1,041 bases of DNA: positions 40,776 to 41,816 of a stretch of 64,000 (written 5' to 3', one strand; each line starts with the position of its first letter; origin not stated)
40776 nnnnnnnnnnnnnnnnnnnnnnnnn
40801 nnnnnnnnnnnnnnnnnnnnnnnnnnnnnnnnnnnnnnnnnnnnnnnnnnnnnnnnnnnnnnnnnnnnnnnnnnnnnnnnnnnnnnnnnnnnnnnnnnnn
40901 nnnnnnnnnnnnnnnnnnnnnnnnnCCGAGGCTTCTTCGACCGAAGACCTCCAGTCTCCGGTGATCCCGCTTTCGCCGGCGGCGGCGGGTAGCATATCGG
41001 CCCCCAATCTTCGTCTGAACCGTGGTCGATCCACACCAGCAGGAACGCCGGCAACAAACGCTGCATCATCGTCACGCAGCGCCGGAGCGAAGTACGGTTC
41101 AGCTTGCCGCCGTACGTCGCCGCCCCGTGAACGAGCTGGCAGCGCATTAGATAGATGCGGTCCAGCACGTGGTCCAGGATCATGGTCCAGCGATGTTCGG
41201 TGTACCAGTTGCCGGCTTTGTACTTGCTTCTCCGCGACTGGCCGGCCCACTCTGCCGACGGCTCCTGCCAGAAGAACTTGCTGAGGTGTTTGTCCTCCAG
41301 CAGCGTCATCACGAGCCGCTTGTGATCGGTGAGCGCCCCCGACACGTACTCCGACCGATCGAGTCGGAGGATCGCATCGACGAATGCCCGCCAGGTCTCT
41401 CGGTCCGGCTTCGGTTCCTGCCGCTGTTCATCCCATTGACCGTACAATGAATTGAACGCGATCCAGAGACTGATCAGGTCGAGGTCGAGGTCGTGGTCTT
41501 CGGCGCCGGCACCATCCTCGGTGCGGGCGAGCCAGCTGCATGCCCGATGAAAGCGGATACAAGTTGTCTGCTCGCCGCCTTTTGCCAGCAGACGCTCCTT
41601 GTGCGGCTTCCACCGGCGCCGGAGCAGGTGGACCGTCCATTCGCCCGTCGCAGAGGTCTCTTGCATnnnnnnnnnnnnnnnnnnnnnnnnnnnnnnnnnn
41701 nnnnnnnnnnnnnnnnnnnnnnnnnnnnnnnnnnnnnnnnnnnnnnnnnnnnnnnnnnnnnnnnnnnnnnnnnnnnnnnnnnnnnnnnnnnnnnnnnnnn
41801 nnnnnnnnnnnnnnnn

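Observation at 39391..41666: Candidate novel pair: HEPN-like (R-x4-H) protein plus large protein with C-terminal PD-(D/E)xK-like motif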

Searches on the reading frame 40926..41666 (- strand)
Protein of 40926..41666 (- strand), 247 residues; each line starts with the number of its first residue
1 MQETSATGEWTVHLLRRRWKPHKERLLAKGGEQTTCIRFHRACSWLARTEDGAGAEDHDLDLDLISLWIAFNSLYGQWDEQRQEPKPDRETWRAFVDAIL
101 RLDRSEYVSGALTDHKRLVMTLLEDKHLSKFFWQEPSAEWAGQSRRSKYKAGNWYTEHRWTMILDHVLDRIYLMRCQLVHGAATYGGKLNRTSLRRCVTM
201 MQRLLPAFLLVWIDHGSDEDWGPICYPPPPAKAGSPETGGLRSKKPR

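Call 7: search_protein_families(library=pfam, proteins=[window:40926-41666:-], max_evalue=1)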
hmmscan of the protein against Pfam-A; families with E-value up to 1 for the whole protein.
window:40926-41666:- (247 aa): 0 families

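Call 8: search_protein_families(library=ncbifam, proteins=[window:40926-41666:-], max_evalue=1)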
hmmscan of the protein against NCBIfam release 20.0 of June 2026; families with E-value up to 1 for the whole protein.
window:40926-41666:- (247 aa): 0 families

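Call 9: search_protein_families(library=padloc, proteins=[window:40926-41666:-], max_evalue=1)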
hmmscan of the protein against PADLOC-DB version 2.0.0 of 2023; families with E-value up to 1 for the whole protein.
window:40926-41666:- (247 aa): 0 families

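Call 10: find_homologous_proteins(query=window:40926-41666:-)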
Query window:40926-41666:- (247 aa): 595 proteins with E <= 0.001 among 901 candidates; the best 120 are listed.
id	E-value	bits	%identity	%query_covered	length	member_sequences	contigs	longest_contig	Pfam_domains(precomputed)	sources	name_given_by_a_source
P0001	4.0e-171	585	100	100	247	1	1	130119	-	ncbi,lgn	ncbi:MAG: HEPN domain-containing protein [Pirellulaceae bacterium]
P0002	1.2e-115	403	71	100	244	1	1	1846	-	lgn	-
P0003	1.5e-113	397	70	96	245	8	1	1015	-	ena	-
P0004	1.9e-113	396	72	96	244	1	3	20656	-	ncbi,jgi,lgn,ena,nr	ncbi:MAG: hypothetical protein CMJ48_01950 [Planctomycetaceae bacterium]|jgi:hypothetical protein|nr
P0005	3.9e-112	392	69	100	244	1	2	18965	-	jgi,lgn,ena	-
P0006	5.2e-112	392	69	98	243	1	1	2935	-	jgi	-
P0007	8.1e-112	391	69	99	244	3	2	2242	-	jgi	jgi:hypothetical protein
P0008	8.8e-112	391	69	100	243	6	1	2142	-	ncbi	-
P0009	2.3e-111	389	73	92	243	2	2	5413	-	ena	-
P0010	2.7e-111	389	70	96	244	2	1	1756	-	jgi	-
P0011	1.0e-109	384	70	96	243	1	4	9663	-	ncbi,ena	-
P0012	1.2e-109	384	70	96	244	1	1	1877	-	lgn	-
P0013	1.6e-109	383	68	96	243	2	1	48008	-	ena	-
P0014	2.2e-109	383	70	96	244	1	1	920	-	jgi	jgi:hypothetical protein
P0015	3.9e-108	379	67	100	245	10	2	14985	-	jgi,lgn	-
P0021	9.3e-108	378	71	92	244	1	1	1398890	-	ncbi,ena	-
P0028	1.0e-106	374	68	96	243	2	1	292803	-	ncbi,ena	-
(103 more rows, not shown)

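Call 13: find_encoding_contigs(protein=P0004, flank=6000, max_places=3)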
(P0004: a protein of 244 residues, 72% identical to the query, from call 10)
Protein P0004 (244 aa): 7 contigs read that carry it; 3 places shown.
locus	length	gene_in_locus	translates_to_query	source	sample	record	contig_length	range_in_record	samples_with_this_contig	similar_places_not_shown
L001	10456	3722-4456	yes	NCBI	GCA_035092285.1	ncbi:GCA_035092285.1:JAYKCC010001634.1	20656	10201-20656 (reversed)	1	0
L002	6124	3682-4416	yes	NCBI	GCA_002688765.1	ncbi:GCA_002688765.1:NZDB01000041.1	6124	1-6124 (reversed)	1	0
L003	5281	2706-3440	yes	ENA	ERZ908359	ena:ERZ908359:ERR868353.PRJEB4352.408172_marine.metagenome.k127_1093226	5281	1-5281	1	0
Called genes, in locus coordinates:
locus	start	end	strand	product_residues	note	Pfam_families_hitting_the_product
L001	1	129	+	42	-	?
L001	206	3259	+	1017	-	-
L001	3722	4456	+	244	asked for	-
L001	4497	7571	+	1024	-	PF12705:PDDEXK_1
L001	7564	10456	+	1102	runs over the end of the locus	PF00580:UvrD-helicase, PF13245:AAA_19, PF13361:UvrD_C (faint), PF13538:UvrD_C_2 (faint), PF12705:PDDEXK_1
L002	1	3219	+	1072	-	?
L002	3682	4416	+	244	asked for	-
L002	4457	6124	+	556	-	?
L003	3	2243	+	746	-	?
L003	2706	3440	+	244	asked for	-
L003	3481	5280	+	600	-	?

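Call 16: find_related_loci(query=A1, collection=genome_contigs, flank=8000)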
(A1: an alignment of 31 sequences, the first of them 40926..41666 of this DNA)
Query A1 (247 aa) in genome_contigs; peptide patterns used: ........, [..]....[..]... (x = any residue, [..] = any of these).
207 stretches matched a pattern; 140 encode a relative of the query (tblastn E <= 1e-3); the best 80 are kept; 80 distinct loci.
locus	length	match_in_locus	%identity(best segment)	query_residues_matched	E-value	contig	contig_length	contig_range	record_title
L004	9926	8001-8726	68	4-247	1e-109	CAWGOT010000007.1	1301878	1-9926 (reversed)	MAG: uncultured Planctomycetia bacterium isolate MFD05580.bin.2.48 genome assembly, contig: contig_27431, whole genome s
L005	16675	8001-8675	71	1-228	6e-108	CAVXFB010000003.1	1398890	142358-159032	MAG: uncultured Planctomycetaceae bacterium isolate MFD02416.bin.1.136 genome assembly, contig: contig_3592, whole genom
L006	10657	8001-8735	66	1-247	2e-107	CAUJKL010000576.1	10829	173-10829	MAG: Planctomycetota bacterium isolate KLAP164 genome assembly, contig: KLAP164_524061, whole genome shotgun sequence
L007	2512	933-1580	72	11-228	6e-111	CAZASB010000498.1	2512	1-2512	MAG TPA_asm: uncultured Planctomycetaceae bacterium isolate binchicken_co139_554 genome assembly, contig: NODE_113915_le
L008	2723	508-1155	72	11-228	1e-109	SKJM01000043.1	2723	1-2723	MAG: Planctomycetales bacterium isolate CSSed162cmA_102R1 CSSed16-2cmA-231596, whole genome shotgun sequence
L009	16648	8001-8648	71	11-228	3e-106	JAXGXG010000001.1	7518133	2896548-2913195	MAG: Thermoguttaceae bacterium isolate AnMBR.bin485 bin485_1, whole genome shotgun sequence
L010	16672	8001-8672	69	1-228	2e-105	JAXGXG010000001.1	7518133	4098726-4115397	MAG: Thermoguttaceae bacterium isolate AnMBR.bin485 bin485_1, whole genome shotgun sequence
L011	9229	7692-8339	71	11-228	3e-105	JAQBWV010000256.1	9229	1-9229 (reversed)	MAG: Planctomycetota bacterium isolate casp150-mb.251 NODE_18970_length_9229_cov_0.269003, whole genome shotgun sequence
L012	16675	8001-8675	67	1-228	7e-103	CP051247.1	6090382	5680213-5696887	MAG: Planctomycetaceae bacterium isolate ih15 chromosome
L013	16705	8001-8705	68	11-247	3e-108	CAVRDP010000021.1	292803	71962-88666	MAG: uncultured Planctomycetia bacterium isolate MFD01231.bin.2.30 genome assembly, contig: contig_12781, whole genome s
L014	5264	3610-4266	67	9-228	2e-98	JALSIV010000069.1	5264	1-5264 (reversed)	MAG: Pirellulaceae bacterium isolate 354-166_metabat2_scaf2bin.049 354-166_scaffold_14741_c1, whole genome shotgun seque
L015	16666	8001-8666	65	11-234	9e-98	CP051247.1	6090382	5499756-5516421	MAG: Planctomycetaceae bacterium isolate ih15 chromosome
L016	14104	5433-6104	65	4-228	2e-97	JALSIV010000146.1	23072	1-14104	MAG: Pirellulaceae bacterium isolate 354-166_metabat2_scaf2bin.049 354-166_scaffold_2101_c1, whole genome shotgun sequen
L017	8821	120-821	61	11-240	3e-97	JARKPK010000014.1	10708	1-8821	MAG: Thermoguttaceae bacterium isolate D170_maxbin.024 k141_41445, whole genome shotgun sequence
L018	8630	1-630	65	18-228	1e-91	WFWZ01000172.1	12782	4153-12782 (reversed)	MAG: Planctomycetaceae bacterium isolate S141_3 k151_213068, whole genome shotgun sequence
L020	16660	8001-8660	59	11-232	2e-88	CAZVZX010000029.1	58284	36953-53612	MAG TPA_asm: uncultured Planctomycetaceae bacterium isolate binchicken_co135_9 genome assembly, contig: NODE_1170_length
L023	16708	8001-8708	55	4-247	2e-86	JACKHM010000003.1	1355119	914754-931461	MAG: Planctomycetaceae bacterium isolate HK-STAS-PLAN-18 HK-STAS-PLAN-18_3, whole genome shotgun sequence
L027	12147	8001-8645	57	11-228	1e-83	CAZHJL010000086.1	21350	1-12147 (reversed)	MAG TPA_asm: uncultured Phycisphaeraceae bacterium isolate binchicken_co17_446 genome assembly, contig: NODE_6271_length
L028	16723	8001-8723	55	6-246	5e-83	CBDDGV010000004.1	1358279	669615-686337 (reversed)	MAG: Lacipirellulaceae bacterium isolate 234f8b4f-acd0-43f5-938d-04523d6fc22b genome assembly, contig: contig_4, whole g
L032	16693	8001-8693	55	1-233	3e-82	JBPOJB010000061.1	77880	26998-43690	MAG: Planctomycetota bacterium isolate MAG_1086 c_000000604172, whole genome shotgun sequence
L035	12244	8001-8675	56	3-228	1e-81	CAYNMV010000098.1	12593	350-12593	MAG TPA_asm: uncultured Tepidisphaeraceae bacterium isolate SRP268622_co1_281 genome assembly, contig: NODE_11632_length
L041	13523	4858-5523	54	11-234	2e-80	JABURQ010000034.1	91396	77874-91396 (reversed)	MAG: Planctomycetaceae bacterium isolate Bin_14 NODE_80_length_91396_cov_12.2717, whole genome shotgun sequence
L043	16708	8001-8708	53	11-242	5e-80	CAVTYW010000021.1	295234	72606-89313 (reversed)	MAG: Pirellulales bacterium isolate MFD06714.bin.2.12 genome assembly, contig: contig_49736, whole genome shotgun sequen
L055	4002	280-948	52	3-228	6e-78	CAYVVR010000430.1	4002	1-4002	MAG TPA_asm: uncultured Planctomycetaceae bacterium isolate SRP162660_co1_113 genome assembly, contig: NODE_33104_length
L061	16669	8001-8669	54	11-228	1e-76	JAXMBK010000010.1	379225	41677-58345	MAG: Pirellulales bacterium isolate STL-PLA34 C1.187.fa-10, whole genome shotgun sequence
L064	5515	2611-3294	51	11-247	9e-76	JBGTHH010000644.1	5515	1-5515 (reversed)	MAG: Pirellulaceae bacterium isolate JTS-RE234 k141_8624638, whole genome shotgun sequence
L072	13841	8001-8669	50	11-231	2e-74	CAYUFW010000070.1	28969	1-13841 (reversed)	MAG TPA_asm: uncultured Pirellulaceae bacterium isolate SRP239243_co2_373 genome assembly, contig: NODE_2406_length_2896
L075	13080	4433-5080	50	11-228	5e-73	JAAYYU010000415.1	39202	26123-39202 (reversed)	MAG: Candidatus Anammoximicrobium sp. isolate AS06rmzACSIP_251 753820_AS06, whole genome shotgun sequence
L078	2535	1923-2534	54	11-217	1e-73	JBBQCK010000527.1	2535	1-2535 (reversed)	MAG: Tepidisphaerales bacterium isolate Co_metawrap_1257 Cmw_1257_k141_13224689_length_2535_cov_5.9916, whole genome sho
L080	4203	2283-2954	50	11-235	3e-72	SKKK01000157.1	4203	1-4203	MAG: Planctomycetaceae bacterium isolate CSSed162cmA_153 CSSed16-2cmA-116520, whole genome shotgun sequence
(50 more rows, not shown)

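Call 26: search_protein_representatives(protein=window:40926-41666:-)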
Query: 247 residues. Proteins with E-value up to 0.001 (for the whole library): 1105; up to 1e-10: 546; up to 1e-30: 60. The best 150 are listed.
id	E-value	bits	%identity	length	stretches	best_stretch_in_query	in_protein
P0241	1.5e-79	283.4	58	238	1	9-229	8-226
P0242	3.3e-71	256.1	54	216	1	12-229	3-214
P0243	3.8e-69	249.3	67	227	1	32-195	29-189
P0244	1.4e-67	244.2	49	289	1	5-229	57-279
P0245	1.5e-62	227.7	49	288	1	9-229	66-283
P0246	4.2e-60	219.7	46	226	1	10-228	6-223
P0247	1.0e-59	218.4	45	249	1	8-246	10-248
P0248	1.2e-59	218.2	54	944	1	61-238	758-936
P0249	6.8e-59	215.7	48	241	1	11-228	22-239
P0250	5.1e-58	212.8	55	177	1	11-189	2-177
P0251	7.2e-58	212.3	46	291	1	10-236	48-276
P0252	1.1e-53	198.6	74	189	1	120-234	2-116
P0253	5.9e-53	196.2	46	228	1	3-228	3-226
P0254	1.5e-51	191.6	72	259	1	10-133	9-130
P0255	1.9e-50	188.0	51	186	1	60-229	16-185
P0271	5.9e-44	166.7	34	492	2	35-239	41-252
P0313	8.7e-29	117.0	32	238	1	13-229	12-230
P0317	5.7e-28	114.3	30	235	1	12-228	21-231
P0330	3.5e-26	108.5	41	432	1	33-197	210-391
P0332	7.1e-26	107.4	30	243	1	30-233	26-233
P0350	8.9e-24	100.6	31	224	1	16-228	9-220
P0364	2.3e-22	95.9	30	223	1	29-228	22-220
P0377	7.4e-22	94.3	37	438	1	98-242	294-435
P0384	2.3e-21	92.7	29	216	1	32-228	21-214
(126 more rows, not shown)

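Call 31: search_protein_families(library=pfam, proteins=[P0313, P0317, P0332, P0350, P0364, P0384, P0271, P0248, P0330, P0377], max_evalue=1)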
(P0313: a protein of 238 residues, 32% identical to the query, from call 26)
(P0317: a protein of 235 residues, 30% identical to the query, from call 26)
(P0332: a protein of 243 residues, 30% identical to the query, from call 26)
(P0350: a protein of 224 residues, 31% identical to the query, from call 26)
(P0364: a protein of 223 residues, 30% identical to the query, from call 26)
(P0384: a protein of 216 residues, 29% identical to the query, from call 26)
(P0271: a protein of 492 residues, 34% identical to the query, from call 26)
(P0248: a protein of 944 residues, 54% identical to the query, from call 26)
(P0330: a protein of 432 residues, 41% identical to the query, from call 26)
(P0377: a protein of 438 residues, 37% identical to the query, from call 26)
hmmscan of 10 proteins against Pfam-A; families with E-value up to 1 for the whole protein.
P0313 (238 aa): 1 family
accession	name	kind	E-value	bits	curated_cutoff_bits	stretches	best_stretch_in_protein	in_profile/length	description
PF20901.3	Sf6_terminase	-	0.054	14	27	1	40-73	8-41/106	Bacteriophage Sf6, terminase small subunit-like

P0317 (235 aa): 0 families

P0332 (243 aa): 1 family
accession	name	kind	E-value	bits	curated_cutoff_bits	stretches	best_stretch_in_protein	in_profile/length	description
PF09546.15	Spore_III_AE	-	0.015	15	27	1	167-215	70-118/321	Stage III sporulation protein AE (spore_III_AE)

P0350 (224 aa): 1 family
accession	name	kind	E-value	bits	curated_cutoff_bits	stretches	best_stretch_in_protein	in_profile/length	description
PF14111.12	DUF4283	-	0.18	11.9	27.2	1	2-62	31-85/124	Domain of unknown function (DUF4283)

P0364 (223 aa): 1 family
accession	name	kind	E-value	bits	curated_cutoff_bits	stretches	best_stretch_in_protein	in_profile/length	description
PF23741.1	DUF7164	-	0.00017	20.7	27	1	117-185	104-168/353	Domain of unknown function (DUF7164)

P0384 (216 aa): 0 families

P0271 (492 aa): 1 family
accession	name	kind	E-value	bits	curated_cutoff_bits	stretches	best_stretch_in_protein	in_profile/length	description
PF18735.6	HEPN_RiboL-PSP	-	0.072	13.4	28.4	1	176-218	143-180/191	RiboL-PSP-HEPN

P0248 (944 aa): 7 families
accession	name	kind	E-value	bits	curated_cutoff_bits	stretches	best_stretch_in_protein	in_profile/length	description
PF00270.35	DEAD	-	1.9e-27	96.5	26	1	63-241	3-162/167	DEAD/DEAH box helicase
PF00271.37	Helicase_C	-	1.2e-15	58.1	23.5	1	292-394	12-110/110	Helicase conserved C-terminal domain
PF09369.15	MZB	-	4.7e-10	40.5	24.2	1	656-733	4-80/80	MrfA Zn-binding domain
PF04851.21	ResIII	-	0.00023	21.6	22.5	1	60-206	4-139/164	Type III restriction enzyme, res subunit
PF22590.2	Cas3-like_C_2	-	0.00029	21.5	27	1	324-393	30-104/106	CRISPR-associated nuclease/helicase Cas3, C-terminal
PF02602.20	HEM4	-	0.013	15.1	27.5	1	244-358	64-177/231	Uroporphyrinogen-III synthase HemD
PF23247.1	LRR_RPS2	-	0.036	14.5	27.9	1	181-222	16-60/160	Plant disease resistance protein RPS2-like, leucine-rich repeats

P0330 (432 aa): 2 families
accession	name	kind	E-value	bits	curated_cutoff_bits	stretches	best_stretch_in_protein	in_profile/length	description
PF06956.16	RtcR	-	0.011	15.6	23.1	1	71-136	76-142/183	Regulator of RNA terminal phosphate cyclase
PF22208.1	Cas_Csm6_CARF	-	0.069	13.3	27.5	1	74-131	10-68/106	Cas_Csm6 CARF domain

P0377 (438 aa): 2 families
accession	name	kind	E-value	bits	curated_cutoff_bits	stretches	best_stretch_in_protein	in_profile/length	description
PF12704.14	MacB_PCD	-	1.8e-19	71.3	27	1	103-288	1-180/207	MacB-like periplasmic core domain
PF18735.6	HEPN_RiboL-PSP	-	0.053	13.9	28.4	1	319-379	83-163/191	RiboL-PSP-HEPN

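Call 33: search_solved_structures(query=A2, max_evalue=10, show_alignments=2)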
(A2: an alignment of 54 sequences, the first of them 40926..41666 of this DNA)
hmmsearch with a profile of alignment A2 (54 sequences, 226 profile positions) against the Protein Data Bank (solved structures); distinct sequences matched with E-value up to 10: 7.
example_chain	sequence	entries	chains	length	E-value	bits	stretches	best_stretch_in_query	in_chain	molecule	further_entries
9hxj_A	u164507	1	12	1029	0.3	13.7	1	35-82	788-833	Maltose/maltodextrin-binding periplasmic protein,Bacterial antiviral defense protein Ec3Ap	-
6nod_A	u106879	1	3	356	0.36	13.4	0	95-166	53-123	PUF (Pumilio/FBF) domain-containing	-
7cgg_A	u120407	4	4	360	0.37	13.4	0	95-166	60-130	PUM-HD domain-containing protein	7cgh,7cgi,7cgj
7cgf_A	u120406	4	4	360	0.4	13.3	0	95-166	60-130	PUM-HD domain-containing protein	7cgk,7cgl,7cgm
9ucl_A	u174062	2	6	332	1.1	11.9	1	96-160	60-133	H3-PrAC-5350A,2-dehydro-3-deoxyphosphogluconate aldolase/4-hydroxy-2-oxoglutarate aldolase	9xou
9uaq_A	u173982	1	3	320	1.2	11.8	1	95-160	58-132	H3-PrAC-5350A,2-dehydro-3-deoxyphosphogluconate aldolase/4-hydroxy-2-oxoglutarate aldolase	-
5kzm_B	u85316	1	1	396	1.2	11.8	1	122-181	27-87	Tryptophan synthase beta chain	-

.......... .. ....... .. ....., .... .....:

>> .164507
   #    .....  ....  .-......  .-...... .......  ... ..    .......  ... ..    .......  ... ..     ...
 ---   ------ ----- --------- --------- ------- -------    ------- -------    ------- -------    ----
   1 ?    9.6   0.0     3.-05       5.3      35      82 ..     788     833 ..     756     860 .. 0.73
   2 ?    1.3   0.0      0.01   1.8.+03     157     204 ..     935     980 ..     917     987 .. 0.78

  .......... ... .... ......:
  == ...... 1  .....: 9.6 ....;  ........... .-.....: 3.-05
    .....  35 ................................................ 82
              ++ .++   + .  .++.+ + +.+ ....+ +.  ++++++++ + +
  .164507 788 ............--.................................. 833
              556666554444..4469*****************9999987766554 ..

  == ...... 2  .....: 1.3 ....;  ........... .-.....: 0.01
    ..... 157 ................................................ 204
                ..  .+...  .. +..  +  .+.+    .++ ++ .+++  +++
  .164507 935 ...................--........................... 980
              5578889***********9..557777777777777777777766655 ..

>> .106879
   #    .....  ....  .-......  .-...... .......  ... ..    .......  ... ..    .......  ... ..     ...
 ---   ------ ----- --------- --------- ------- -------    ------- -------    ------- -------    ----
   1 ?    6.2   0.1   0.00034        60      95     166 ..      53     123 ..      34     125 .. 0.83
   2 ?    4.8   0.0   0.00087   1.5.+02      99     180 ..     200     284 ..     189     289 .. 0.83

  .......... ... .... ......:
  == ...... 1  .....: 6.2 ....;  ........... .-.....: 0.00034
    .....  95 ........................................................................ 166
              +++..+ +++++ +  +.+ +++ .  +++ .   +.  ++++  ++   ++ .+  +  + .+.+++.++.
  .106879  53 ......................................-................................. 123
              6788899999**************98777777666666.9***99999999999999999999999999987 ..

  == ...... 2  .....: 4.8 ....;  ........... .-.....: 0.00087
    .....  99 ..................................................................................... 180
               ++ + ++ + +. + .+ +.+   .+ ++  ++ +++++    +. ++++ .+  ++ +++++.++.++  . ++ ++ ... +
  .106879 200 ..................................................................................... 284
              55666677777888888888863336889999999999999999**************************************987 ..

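Call 34: predict_structure(alignment_id=A1)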
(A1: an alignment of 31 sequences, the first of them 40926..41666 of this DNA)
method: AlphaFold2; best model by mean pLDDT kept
length: 247 residues; sequences in the alignment: 31
mean_pLDDT: 83.0   pTM: 0.81
mean pLDDT of the five models: 83.0, 82.7, 81.1, 76.9, 75.5
residues with pLDDT >= 90: 129; 70-90: 74; 50-70: 25; < 50: 19
segments of 3 or more residues with pLDDT < 50: 1-6, 234-246
pLDDT, mean of each block of 10 residues (from residue 1): 49 96 93 89 94 75 94 85 75 93 96 96 85 70 75 93 94 89 68 94 97 94 78 49 46
secondary structure, 60 per line:
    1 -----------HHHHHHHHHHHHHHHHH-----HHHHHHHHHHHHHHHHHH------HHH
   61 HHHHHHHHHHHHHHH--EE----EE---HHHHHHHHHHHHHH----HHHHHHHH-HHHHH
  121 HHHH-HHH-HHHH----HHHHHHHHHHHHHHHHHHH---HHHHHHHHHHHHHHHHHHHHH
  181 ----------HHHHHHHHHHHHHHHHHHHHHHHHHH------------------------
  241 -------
elements in order: H12-28 H34-51 H58-75 H89-102 H107-114 H116-124 H130-133 H138-156 H160-180 H191-216
